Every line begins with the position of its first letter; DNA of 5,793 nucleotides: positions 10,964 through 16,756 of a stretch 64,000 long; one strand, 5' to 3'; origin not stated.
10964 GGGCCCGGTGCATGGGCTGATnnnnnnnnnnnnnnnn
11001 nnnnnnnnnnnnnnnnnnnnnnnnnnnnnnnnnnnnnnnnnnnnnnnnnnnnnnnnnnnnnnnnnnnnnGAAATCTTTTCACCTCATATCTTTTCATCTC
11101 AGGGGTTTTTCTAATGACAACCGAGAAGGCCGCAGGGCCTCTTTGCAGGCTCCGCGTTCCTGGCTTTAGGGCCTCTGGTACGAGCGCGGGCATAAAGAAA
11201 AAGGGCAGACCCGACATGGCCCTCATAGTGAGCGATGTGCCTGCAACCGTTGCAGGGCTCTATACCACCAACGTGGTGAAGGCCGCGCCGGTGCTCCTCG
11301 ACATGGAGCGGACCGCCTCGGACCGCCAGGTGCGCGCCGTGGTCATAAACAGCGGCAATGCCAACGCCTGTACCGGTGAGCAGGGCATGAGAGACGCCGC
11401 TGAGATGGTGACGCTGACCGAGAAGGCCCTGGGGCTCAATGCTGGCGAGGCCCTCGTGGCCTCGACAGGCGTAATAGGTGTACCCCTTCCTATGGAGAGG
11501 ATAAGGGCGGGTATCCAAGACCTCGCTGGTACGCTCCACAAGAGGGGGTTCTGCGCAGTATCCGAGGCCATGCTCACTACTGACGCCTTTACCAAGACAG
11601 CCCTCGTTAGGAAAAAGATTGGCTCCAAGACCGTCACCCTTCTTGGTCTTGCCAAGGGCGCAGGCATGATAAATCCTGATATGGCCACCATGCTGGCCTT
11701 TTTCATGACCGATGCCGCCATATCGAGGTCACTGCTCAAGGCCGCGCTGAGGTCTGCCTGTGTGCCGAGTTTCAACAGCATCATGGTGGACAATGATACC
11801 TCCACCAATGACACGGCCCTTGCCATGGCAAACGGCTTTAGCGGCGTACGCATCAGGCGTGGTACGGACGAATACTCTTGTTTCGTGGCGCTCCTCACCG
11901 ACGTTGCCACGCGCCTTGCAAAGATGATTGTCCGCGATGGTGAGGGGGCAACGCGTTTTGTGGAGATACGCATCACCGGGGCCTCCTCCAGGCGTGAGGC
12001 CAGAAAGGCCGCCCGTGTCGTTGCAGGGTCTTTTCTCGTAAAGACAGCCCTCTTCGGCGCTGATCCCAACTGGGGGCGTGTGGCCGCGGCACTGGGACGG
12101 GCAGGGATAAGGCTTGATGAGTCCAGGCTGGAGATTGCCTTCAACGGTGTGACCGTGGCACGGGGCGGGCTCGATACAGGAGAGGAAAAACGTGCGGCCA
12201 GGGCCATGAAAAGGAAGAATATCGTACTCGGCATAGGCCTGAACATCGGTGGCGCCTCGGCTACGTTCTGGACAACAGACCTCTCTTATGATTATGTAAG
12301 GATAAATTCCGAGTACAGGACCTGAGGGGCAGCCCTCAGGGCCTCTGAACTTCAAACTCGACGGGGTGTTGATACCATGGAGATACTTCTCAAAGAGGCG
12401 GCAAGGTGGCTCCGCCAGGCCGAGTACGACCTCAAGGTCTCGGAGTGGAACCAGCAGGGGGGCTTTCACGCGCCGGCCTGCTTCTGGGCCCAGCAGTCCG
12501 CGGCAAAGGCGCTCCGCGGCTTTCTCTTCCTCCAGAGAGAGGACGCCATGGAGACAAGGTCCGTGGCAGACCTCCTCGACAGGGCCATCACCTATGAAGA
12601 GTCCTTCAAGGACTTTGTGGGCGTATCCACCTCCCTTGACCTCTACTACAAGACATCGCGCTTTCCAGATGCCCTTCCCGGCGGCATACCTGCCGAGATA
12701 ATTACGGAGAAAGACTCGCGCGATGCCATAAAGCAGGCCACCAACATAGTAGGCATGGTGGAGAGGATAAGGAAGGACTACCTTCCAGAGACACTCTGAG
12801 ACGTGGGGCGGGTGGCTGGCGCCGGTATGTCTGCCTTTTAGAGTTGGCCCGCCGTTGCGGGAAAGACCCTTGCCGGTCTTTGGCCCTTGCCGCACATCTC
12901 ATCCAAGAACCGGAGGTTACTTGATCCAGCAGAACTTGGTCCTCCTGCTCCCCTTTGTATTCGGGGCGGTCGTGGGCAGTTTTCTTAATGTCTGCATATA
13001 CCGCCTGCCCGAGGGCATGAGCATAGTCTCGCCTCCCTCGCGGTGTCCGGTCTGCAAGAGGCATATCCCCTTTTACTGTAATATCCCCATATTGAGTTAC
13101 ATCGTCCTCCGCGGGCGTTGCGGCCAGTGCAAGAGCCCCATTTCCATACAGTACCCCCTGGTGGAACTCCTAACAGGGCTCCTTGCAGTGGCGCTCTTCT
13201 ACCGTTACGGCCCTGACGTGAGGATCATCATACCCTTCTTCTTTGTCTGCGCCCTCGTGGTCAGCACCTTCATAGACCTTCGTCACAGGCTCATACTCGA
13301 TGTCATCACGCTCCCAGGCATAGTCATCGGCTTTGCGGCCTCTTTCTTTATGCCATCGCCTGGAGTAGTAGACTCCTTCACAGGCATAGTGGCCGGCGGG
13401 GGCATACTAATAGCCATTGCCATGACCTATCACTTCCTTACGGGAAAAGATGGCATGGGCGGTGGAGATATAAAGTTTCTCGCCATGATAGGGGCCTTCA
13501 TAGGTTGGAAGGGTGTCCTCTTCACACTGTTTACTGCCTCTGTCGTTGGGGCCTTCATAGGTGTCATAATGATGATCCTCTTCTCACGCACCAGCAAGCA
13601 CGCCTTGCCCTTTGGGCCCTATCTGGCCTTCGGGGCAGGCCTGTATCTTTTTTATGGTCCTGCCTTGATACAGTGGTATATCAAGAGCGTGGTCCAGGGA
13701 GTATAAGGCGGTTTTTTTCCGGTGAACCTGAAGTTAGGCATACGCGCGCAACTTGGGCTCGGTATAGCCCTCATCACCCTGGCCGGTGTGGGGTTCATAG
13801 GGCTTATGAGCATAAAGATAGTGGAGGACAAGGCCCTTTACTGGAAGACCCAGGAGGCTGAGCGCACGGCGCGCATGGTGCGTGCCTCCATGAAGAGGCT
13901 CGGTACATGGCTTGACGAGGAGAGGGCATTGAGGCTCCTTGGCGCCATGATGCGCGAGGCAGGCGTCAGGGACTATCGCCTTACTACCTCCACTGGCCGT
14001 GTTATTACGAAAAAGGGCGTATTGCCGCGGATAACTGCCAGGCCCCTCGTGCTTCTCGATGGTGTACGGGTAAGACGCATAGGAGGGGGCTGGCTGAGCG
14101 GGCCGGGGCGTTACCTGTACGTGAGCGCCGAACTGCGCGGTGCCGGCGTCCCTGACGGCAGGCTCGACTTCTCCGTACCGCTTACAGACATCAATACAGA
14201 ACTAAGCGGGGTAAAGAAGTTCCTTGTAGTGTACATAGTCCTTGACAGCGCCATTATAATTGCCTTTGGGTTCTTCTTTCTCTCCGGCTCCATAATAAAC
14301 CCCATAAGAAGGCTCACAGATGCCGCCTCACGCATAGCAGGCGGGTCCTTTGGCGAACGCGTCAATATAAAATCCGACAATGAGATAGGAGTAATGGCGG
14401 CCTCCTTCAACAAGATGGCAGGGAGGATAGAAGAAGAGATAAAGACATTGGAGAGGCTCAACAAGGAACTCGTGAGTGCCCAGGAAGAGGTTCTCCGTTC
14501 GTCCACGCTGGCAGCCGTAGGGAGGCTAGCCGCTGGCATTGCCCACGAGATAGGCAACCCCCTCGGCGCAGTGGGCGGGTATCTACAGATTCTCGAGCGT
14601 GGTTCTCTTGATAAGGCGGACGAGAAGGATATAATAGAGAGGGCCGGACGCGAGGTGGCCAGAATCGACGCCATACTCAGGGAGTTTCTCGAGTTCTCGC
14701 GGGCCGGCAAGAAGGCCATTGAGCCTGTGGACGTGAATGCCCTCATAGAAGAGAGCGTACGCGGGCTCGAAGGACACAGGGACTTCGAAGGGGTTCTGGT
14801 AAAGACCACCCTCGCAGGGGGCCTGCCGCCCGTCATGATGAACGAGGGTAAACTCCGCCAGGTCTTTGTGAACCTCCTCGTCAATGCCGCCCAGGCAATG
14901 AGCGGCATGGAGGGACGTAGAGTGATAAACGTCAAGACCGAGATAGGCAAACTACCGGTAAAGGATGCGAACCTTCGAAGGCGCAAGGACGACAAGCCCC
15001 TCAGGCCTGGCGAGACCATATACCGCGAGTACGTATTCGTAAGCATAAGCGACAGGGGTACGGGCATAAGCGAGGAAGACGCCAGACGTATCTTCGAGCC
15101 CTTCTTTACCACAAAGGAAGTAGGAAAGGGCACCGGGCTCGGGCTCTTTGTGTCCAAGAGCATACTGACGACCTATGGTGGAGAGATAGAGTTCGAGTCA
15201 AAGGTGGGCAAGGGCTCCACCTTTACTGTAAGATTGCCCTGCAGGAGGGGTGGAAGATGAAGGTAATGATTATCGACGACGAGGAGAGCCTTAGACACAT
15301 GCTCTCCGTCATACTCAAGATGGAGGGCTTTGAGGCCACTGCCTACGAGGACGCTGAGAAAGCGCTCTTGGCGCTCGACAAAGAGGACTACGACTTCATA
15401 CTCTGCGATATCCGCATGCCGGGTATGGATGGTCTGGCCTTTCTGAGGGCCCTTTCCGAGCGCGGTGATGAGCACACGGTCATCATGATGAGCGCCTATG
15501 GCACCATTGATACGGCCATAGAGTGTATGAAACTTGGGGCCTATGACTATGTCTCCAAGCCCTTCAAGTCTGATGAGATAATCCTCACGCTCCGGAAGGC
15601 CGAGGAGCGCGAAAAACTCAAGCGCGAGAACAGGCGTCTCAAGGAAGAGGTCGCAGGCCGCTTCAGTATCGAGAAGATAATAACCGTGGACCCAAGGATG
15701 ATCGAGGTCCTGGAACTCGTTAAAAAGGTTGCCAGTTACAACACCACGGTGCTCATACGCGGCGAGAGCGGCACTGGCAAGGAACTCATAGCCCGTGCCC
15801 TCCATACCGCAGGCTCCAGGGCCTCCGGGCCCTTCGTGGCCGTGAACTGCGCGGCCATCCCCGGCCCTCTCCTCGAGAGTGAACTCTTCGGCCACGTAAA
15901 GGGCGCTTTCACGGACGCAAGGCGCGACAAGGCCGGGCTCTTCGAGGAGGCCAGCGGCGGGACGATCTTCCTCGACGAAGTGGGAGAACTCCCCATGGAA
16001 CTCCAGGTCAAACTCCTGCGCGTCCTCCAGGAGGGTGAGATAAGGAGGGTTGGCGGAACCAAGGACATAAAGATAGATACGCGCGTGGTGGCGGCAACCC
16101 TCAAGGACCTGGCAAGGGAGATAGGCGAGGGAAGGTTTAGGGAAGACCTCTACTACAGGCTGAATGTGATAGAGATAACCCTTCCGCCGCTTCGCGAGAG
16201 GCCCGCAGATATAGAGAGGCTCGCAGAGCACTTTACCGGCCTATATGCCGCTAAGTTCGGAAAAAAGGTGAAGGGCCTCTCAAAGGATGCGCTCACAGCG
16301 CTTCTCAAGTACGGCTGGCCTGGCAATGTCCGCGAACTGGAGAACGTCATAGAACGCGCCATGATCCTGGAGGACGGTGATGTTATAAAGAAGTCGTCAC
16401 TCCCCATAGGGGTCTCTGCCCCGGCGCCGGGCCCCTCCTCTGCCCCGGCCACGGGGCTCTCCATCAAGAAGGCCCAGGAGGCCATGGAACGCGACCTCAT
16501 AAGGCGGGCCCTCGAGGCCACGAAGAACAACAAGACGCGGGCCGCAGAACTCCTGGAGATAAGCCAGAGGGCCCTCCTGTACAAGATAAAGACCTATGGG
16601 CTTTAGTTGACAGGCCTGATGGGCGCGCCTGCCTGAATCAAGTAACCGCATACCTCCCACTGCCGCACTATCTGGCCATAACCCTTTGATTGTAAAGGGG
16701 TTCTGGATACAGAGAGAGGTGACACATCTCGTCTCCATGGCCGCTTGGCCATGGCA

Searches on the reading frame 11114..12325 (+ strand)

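Call 48: search_protein_families(library=pfam, proteins=[window:11114-12325:+], max_evalue=0.00001)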
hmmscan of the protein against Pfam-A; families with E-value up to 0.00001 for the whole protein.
window:11114-12325:+ (403 aa): 1 family
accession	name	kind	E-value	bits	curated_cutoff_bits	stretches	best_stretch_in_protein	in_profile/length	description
PF01960.23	ArgJ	-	1.1e-142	475.7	32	1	20-403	2-377/377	ArgJ family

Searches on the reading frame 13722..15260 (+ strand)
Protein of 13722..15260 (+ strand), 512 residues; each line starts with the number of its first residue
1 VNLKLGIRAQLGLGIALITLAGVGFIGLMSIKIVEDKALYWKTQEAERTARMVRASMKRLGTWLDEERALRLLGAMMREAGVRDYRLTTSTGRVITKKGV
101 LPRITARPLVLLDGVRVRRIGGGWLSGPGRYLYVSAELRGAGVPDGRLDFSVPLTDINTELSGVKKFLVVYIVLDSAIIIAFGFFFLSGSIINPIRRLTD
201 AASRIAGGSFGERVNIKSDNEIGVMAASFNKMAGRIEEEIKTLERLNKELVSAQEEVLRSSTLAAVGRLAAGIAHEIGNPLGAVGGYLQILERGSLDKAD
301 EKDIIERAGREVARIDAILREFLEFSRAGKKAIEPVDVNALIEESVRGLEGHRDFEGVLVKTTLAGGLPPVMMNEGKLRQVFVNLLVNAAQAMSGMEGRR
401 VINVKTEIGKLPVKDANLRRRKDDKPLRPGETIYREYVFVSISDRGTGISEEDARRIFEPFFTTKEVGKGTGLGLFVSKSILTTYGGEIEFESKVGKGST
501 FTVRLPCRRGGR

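Call 48: search_protein_families(library=pfam, proteins=[window:13722-15260:+], max_evalue=0.00001)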
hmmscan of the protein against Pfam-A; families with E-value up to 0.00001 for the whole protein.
window:13722-15260:+ (512 aa): 3 families
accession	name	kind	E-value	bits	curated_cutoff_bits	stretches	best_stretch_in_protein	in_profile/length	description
PF02518.31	HATPase_c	-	5.4e-21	75.6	26.4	1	375-508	3-110/111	Histidine kinase-, DNA gyrase B-, and HSP90-like ATPase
PF00672.30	HAMP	-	7.6e-16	58.6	25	1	186-238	1-53/53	HAMP domain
PF00512.31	HisKA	-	6.7e-13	48.9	26.9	1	267-329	3-64/66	His Kinase A (phospho-acceptor) domain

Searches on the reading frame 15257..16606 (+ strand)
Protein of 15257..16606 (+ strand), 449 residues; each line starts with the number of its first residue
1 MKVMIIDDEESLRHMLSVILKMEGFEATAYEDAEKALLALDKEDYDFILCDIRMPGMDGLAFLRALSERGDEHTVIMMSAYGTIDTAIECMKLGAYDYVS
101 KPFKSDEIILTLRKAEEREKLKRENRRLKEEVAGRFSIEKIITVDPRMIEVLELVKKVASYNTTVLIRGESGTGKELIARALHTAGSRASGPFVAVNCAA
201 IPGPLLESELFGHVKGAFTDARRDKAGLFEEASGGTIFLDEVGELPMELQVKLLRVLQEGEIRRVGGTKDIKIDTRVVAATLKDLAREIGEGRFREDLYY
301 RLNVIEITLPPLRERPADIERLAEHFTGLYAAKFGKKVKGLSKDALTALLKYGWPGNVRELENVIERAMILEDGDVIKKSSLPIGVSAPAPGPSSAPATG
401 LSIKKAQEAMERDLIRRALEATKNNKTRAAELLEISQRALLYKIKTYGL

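Call 48: search_protein_families(library=pfam, proteins=[window:15257-16606:+], max_evalue=0.00001)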
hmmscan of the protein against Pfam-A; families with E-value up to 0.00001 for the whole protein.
window:15257-16606:+ (449 aa): 6 families
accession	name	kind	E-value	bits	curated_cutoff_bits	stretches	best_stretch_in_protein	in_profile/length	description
PF00158.32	Sigma54_activat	-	1.5e-71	239.9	20.2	1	141-307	1-167/168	Sigma-54 interaction domain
PF00072.30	Response_reg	-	8.8e-31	106.8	30.2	1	3-111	1-109/111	Response regulator receiver domain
PF25601.1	AAA_lid_14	-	2e-26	92.1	27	1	313-389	1-77/87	AAA+ ATPase lid domain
PF14532.12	Sigma54_activ_2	-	2.9e-21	76.6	25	1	148-312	7-138/138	Sigma-54 interaction domain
PF02954.25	HTH_8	-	8.6e-10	38.6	22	1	408-447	3-42/42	Bacterial regulatory protein, Fis family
PF07728.20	AAA_5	-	1.3e-06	28.9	22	1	165-280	2-120/139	AAA domain (dynein-related subfamily)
